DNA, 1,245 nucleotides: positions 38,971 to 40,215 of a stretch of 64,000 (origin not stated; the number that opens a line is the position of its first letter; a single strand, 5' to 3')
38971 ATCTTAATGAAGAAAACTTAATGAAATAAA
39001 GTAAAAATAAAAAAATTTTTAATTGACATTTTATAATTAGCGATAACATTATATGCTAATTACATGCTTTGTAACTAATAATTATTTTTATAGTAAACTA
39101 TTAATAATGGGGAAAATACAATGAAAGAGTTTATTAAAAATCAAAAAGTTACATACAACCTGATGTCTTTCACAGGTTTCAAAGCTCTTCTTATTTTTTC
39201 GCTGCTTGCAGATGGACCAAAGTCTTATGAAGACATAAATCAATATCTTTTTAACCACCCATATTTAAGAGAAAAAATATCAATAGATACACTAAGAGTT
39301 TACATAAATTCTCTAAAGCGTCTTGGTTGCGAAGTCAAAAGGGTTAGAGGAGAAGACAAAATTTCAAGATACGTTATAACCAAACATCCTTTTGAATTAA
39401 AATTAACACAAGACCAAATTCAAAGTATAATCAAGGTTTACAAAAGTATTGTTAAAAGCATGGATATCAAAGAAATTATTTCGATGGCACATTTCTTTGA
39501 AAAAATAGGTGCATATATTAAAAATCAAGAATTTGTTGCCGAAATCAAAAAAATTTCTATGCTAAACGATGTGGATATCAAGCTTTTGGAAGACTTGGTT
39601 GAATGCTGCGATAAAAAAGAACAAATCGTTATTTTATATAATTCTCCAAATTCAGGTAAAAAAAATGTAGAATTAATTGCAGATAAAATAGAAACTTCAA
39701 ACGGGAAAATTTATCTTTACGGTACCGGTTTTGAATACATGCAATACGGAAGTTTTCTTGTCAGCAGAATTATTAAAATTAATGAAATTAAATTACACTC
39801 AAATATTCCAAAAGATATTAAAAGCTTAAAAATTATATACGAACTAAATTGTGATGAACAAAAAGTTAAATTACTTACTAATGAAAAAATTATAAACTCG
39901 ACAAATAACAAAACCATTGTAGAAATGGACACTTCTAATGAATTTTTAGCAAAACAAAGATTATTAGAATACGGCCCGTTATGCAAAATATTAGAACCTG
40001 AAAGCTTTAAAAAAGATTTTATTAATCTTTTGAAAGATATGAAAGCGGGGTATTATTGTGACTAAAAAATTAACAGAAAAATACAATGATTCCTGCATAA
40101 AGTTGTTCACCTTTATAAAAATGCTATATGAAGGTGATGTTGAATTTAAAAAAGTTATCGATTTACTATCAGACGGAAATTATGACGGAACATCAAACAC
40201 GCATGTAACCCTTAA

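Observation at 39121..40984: Operonic pair of WYL-domain regulators (PafB/PafC-like heterodimer architecture) immediately upstream of dnaE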

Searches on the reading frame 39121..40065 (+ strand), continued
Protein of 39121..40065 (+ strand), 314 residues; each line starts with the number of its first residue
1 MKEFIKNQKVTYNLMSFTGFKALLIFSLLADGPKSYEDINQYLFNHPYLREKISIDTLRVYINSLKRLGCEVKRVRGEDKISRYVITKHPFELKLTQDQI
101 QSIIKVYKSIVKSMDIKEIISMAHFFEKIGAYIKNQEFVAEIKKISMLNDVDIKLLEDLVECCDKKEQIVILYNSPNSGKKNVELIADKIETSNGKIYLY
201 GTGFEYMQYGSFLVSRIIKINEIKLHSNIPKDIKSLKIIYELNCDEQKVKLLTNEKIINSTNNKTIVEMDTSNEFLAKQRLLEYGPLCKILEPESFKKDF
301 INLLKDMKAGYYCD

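Call 48: search_protein_families(library=pfam, proteins=[L025:8478-9842:+, L033:7916-9208:+, L049:7827-9203:+, L055:7877-10327:-, L069:7883-8434:-, L072:7948-8880:-, L073:7854-9185:-, L078:7997-8710:-, L066:7878-9533:-, L076:5409-6554:-], max_evalue=0.00001)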
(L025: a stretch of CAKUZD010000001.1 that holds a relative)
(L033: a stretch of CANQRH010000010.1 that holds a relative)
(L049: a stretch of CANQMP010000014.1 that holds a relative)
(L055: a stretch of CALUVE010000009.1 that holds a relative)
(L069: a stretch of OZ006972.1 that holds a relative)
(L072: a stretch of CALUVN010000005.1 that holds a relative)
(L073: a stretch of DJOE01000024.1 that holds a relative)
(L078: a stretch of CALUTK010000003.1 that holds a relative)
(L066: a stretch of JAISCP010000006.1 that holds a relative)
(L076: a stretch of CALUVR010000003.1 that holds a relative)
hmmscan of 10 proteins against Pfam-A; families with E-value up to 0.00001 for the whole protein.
L025:8478-9842:+ (454 aa): 2 families
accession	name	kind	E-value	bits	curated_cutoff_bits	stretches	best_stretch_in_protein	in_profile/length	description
PF00120.29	Gln-synt_C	-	5.6e-139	463.4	24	1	117-450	2-344/344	Glutamine synthetase, catalytic domain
PF03951.24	Gln-synt_N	-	3.6e-29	100.6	33.4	1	27-109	1-81/82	Glutamine synthetase, beta-Grasp domain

L033:7916-9208:+ (430 aa): 3 families
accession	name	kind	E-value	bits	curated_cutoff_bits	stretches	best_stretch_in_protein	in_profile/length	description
PF05697.18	Trigger_N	-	7.9e-40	136.9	22.2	1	1-145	1-144/144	Bacterial trigger factor protein (TF)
PF05698.19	Trigger_C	-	3.7e-31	108.8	22.7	1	263-423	1-162/162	Bacterial trigger factor protein (TF) C-terminus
PF00254.34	FKBP_C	-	1e-10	42.2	21.1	1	159-239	4-93/94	FKBP-type peptidyl-prolyl cis-trans isomerase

L049:7827-9203:+ (458 aa): 3 families
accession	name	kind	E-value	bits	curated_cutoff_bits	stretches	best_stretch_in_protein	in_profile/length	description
PF05697.18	Trigger_N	-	1.2e-38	133.1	22.2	1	29-173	1-144/144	Bacterial trigger factor protein (TF)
PF05698.19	Trigger_C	-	1.3e-30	107.1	22.7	1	291-450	1-161/162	Bacterial trigger factor protein (TF) C-terminus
PF00254.34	FKBP_C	-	8.5e-11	42.5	21.1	1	187-267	4-93/94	FKBP-type peptidyl-prolyl cis-trans isomerase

L055:7877-10327:- (816 aa): 3 families
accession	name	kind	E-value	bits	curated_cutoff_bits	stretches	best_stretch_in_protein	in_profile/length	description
PF01520.23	Amidase_3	-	1.6e-25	90.6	27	1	388-569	1-173/174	N-acetylmuramoyl-L-alanine amidase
PF00959.24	Phage_lysozyme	-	2.3e-13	51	22.3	1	628-748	7-122/125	Phage lysozyme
PF01476.26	LysM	-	9.6e-10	38.7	20.9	0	28-72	1-43/43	LysM domain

L069:7883-8434:- (183 aa): 1 family
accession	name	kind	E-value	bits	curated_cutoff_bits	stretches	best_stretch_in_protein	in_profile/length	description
PF02677.20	QueH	-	2.4e-65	220.4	23.5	1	10-182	1-173/175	Epoxyqueuosine reductase QueH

L072:7948-8880:- (310 aa): 1 family
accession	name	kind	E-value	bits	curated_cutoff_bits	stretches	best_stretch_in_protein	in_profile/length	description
PF22692.1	LlgE_F_G_D1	-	3.9e-10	40.2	27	1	105-210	2-62/64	Flagellar hook protein FlgE/F/G D1 domain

L073:7854-9185:- (443 aa): 10 families
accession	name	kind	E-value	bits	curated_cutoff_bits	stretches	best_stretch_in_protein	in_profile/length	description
PF01926.29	MMR_HSR1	-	2.4e-62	208.5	21.9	2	6-122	1-113/113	50S ribosome-binding GTPase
PF14714.11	KH_dom-like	-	1.2e-32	112.4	27.3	1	356-436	1-81/81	KH-domain-like of EngA bacterial GTPase enzymes, C-terminal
PF00009.33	GTP_EFTU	-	1.2e-28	100.4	26.5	2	179-346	5-182/188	Elongation factor Tu GTP binding domain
PF02421.24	FeoB_N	-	1.1e-27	97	27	2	179-316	2-134/156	Ferrous iron transport protein B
PF00350.29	Dynamin_N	-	9.6e-14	52.2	27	0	180-213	1-33/168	Dynamin family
PF04548.22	AIG1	-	1.1e-13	51.4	27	1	179-286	2-109/212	AIG1 family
PF03193.22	RsgA_GTPase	-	4.8e-09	36.7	30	0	180-237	109-170/174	RsgA GTPase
PF09439.16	SRPRB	-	1.7e-06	28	25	0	3-94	2-82/178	Signal recognition particle receptor beta subunit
PF00025.27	Arf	-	3.7e-06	27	22.3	0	175-312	12-139/174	ADP-ribosylation factor family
PF08477.19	Roc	-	4e-06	27.5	27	0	179-297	1-117/119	Ras of Complex, Roc, domain of DAPkinase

L078:7997-8710:- (237 aa): 1 family
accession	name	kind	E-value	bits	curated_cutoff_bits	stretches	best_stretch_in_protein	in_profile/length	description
PF01553.26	Acyltransferase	-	2e-20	73.4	23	1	43-169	3-131/132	Acyltransferase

L066:7878-9533:- (551 aa): 4 families
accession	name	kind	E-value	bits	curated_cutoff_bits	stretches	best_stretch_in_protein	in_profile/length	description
PF13091.12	PLDc_2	-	2.5e-50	170.2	27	2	381-504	1-132/132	PLD-like domain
PF00614.28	PLDc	-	4.1e-09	36.5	21.9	0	453-474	5-26/28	Phospholipase D Active site motif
PF07894.18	SACK1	-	9.3e-08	32.4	21.4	0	295-351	216-270/274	Scaffolding anchor of CK1 domain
PF11495.14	Regulator_TrmB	-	3.7e-06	26.8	22.2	0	377-505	11-130/233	Archaeal transcriptional regulator TrmB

L076:5409-6554:- (381 aa): 1 family
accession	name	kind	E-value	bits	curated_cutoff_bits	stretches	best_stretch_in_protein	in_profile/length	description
PF07907.16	YibE_F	-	1.2e-69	234.9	27.2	1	122-357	2-240/241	YibE/F-like protein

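Call 55: search_protein_representatives(alignment_id=A1)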
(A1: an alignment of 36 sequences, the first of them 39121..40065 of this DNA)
Query: 36 sequences, 314 profile positions. Proteins with E-value up to 0.001 (for the whole library): 584; up to 1e-10: 310; up to 1e-30: 105. The best 150 are listed.
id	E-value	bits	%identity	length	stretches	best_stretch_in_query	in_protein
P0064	2.7e-168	575.5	-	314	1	1-314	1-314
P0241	8.8e-101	353.7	-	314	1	1-312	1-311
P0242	3.3e-100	351.9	-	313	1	1-312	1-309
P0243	5.6e-97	341.2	-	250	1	1-245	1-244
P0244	6.1e-89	314.8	-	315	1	1-311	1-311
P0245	1.9e-85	303.3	-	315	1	1-311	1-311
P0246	2.5e-84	299.7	-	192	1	122-314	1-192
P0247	1.0e-78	281.3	-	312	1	1-311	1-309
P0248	1.2e-76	274.4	-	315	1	1-311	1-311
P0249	1.2e-70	254.7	-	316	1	1-313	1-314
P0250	1.4e-68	247.9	-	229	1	87-313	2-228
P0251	2.4e-67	243.9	-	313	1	1-311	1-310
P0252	6.9e-64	232.5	-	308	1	1-300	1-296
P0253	3.3e-63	230.3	-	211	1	1-185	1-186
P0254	7.9e-58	212.6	-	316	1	11-311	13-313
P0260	6.1e-55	203.1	-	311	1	15-311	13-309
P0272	2.5e-47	178.1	-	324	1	13-312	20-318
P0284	2.9e-45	171.3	-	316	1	1-311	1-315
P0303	1.9e-40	155.5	-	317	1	12-307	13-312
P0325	6.0e-36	140.7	-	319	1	12-309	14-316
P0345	1.3e-30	123.2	-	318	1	18-311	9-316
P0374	6.6e-24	101.2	-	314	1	15-311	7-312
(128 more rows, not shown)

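Call 57: list_cluster_members(proteins=[P0244, P0249, P0254, P0260, P0272, P0284, P0303, P0325, P0345, P0374])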
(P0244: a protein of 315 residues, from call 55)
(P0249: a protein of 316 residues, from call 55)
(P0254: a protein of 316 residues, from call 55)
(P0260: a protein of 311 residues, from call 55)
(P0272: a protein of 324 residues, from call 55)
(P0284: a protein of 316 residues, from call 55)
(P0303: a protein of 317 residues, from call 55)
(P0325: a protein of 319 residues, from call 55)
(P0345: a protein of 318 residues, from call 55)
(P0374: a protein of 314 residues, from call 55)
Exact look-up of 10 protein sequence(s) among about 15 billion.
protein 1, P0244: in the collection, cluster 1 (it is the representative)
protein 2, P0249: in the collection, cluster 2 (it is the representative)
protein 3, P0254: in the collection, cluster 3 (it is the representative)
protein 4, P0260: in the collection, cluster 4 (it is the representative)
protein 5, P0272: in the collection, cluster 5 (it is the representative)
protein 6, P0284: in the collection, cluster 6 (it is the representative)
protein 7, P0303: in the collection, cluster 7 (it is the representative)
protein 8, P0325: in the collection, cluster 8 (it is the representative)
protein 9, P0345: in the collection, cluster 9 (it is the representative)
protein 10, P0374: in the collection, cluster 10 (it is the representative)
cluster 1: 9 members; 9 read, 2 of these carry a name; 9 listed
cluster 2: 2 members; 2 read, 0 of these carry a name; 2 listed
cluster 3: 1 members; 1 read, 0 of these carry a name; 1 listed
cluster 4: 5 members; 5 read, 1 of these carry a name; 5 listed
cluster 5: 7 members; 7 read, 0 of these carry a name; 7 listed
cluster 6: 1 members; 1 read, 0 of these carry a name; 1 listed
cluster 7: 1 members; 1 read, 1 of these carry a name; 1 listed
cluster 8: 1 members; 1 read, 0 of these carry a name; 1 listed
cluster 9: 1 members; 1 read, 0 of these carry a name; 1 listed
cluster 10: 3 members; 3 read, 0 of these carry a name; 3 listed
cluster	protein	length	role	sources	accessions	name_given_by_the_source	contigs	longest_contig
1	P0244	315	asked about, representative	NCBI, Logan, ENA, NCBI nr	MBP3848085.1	WYL domain-containing protein [bacterium]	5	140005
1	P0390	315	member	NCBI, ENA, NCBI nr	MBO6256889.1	WYL domain-containing protein [bacterium]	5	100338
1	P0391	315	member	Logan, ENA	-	-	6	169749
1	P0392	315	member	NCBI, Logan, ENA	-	-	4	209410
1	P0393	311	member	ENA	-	-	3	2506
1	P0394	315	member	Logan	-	-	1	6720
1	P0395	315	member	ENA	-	-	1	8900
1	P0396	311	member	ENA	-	-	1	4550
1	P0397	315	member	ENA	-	-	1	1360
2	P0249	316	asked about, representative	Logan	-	-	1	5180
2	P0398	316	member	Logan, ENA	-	-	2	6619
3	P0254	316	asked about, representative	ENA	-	-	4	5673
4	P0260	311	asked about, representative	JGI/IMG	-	predicted DNA-binding transcriptional regulator YafY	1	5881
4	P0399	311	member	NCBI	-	-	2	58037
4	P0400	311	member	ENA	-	-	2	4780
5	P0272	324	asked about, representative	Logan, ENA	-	-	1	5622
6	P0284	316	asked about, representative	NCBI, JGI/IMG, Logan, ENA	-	-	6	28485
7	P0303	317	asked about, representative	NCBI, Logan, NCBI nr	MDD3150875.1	MAG: WYL domain-containing protein [Candidatus Gastranaerophilales bacterium] | WYL domain-containing protein [Candidatus Gastranaerophilales bacterium]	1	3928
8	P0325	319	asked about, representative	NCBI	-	-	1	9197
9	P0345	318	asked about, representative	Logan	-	-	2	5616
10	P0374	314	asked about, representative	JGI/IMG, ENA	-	-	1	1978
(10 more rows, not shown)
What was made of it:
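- Tried and rejected: Names for distant family members were uninformative (call 57).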

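Call 67: find_homologous_proteins(query=P0284, max_evalue=1e-10)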
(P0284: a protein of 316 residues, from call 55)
Query P0284 (316 aa): 7 proteins with E <= 1e-10 among 1811 candidates.
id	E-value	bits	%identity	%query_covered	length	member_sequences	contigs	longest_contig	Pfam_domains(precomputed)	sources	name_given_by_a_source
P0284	4.7e-198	675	100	100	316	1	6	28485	PF13280.13,PF25583.2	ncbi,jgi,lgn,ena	-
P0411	3.3e-175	600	88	100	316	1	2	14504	-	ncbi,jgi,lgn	-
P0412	1.0e-128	447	66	97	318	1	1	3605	-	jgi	-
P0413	8.3e-68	247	42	96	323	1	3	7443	-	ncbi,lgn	-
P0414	3.7e-59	219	38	99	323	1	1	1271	-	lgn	-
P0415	4.4e-54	202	38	90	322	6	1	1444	-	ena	-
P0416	3.7e-37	147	46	51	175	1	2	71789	-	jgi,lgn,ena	-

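Call 68: find_encoding_contigs(protein=P0284, flank=7000, max_places=3)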
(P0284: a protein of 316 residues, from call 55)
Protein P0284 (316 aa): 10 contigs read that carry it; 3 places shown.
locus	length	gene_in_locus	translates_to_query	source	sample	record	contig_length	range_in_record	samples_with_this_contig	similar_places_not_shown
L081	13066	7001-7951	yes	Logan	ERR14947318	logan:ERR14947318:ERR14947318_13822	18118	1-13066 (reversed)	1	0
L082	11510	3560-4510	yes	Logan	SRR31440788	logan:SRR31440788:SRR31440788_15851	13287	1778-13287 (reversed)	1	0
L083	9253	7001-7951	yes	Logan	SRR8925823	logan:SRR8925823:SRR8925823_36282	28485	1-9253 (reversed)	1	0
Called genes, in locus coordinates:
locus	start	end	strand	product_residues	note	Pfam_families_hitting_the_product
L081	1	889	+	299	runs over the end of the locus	PF04055:Radical_SAM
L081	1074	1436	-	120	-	-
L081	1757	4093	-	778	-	PF01493:GXGXG, PF13187:Fer4_9 (faint), PF14691:Fer4_20, PF01266:DAO, PF03486:HI0933_like (weak), PF07992:Pyr_redox_2, PF13450:NAD_binding_8, PF12838:Fer4_7, +4 more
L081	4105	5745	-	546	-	PF00037:Fer4 (weak), PF12797:Fer4_2 (faint), PF12837:Fer4_6 (weak), PF12838:Fer4_7 (faint), PF13237:Fer4_10 (faint), PF13187:Fer4_9 (weak), PF13484:Fer4_16, PF01645:Glu_synthase, +1 more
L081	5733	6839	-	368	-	-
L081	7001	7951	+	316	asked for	PF13280:WYL (faint), PF25583:WCX (weak)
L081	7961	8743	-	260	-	-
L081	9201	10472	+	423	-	PF00438:S-AdoMet_synt_N, PF02772:S-AdoMet_synt_M, PF02773:S-AdoMet_synt_C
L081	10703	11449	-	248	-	PF01738:DLH (weak), PF00561:Abhydrolase_1 (weak), PF12146:Hydrolase_4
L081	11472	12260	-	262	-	PF05448:AXE1, PF02129:Peptidase_S15, PF01738:DLH, PF20434:BD-FAE (faint), PF00561:Abhydrolase_1, PF12146:Hydrolase_4, PF12697:Abhydrolase_6 (weak), PF07859:Abhydrolase_3 (weak), +1 more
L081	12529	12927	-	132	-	-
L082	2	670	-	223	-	?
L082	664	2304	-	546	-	PF00037:Fer4 (weak), PF12797:Fer4_2 (faint), PF12837:Fer4_6 (weak), PF12838:Fer4_7 (faint), PF13237:Fer4_10 (faint), PF13187:Fer4_9 (weak), PF13484:Fer4_16, PF01645:Glu_synthase, +1 more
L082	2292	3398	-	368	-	-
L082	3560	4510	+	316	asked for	PF13280:WYL (faint), PF25583:WCX (weak)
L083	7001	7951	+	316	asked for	PF13280:WYL (faint), PF25583:WCX (weak)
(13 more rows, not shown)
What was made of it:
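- A distant A-family member (P0284) is a singleton (call 68), so the fold can work alone. A singleton A-family member exists beside glutamate-synthase genes (call 68).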

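Call 69: find_encoding_contigs(protein=P0413, flank=7000, max_places=2)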
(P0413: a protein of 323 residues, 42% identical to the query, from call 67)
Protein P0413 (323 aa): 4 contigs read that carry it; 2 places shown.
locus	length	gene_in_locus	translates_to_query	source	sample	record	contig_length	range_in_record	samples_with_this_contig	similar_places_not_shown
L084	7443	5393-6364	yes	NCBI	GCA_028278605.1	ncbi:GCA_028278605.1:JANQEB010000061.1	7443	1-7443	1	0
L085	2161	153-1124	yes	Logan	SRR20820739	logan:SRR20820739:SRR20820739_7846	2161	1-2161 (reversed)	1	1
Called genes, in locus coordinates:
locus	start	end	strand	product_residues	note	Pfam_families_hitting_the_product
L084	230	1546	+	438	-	PF13487:HD_5, PF01966:HD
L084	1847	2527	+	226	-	PF01435:Peptidase_M48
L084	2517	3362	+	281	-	-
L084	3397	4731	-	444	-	PF03193:RsgA_GTPase (faint), PF13167:GTP-bdg_N, PF16360:GTP-bdg_M, PF00350:Dynamin_N (faint), PF01926:MMR_HSR1, PF02421:FeoB_N (weak), PF16897:MMR_HSR1_Xtn (weak)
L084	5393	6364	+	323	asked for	-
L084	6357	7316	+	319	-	-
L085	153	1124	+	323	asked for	-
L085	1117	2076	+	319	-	-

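Call 87: search_dna_similar(query=window:39121-40065:+, collection=phages, mode=protein, max_evalue=0.001, max_rows=8)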
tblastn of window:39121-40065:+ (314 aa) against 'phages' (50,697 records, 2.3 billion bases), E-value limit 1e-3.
No match.

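Call 88: search_dna_similar(query=window:39121-40065:+, collection=plasmids, mode=protein, max_evalue=0.001, max_rows=8)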
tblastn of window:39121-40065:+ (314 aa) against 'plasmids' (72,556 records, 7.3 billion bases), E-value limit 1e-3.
No match.
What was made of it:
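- No phage or plasmid relatives: calls 87, 88. There are no relatives on phages or plasmids (calls 87, 88).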

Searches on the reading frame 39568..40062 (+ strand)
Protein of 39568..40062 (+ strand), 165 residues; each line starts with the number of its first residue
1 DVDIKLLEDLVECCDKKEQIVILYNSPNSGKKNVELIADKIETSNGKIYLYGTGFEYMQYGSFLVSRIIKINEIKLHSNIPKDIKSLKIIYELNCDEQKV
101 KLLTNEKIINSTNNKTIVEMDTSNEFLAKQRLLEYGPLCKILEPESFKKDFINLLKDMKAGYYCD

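Call 58: search_solved_structures(query=A4, max_evalue=10, show_alignments=5)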
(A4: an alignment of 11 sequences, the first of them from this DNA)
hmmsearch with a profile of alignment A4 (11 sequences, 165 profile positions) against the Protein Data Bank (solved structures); distinct sequences matched with E-value up to 10: 1.
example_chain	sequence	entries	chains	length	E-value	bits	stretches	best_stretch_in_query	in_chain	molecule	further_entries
2gu0_A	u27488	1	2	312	0.34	14.2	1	63-128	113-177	Nonstructural protein 2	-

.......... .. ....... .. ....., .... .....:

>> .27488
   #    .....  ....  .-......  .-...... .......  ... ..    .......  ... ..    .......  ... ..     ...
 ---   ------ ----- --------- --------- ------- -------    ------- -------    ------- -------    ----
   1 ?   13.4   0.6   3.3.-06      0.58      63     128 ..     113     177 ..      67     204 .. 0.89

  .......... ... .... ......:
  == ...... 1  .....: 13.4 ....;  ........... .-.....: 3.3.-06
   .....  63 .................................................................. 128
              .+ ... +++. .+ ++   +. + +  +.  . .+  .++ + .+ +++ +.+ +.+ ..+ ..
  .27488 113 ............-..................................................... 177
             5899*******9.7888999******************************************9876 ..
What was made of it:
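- Tried and rejected: A WYL-WCX-only profile of A (A4) also failed (call 58).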
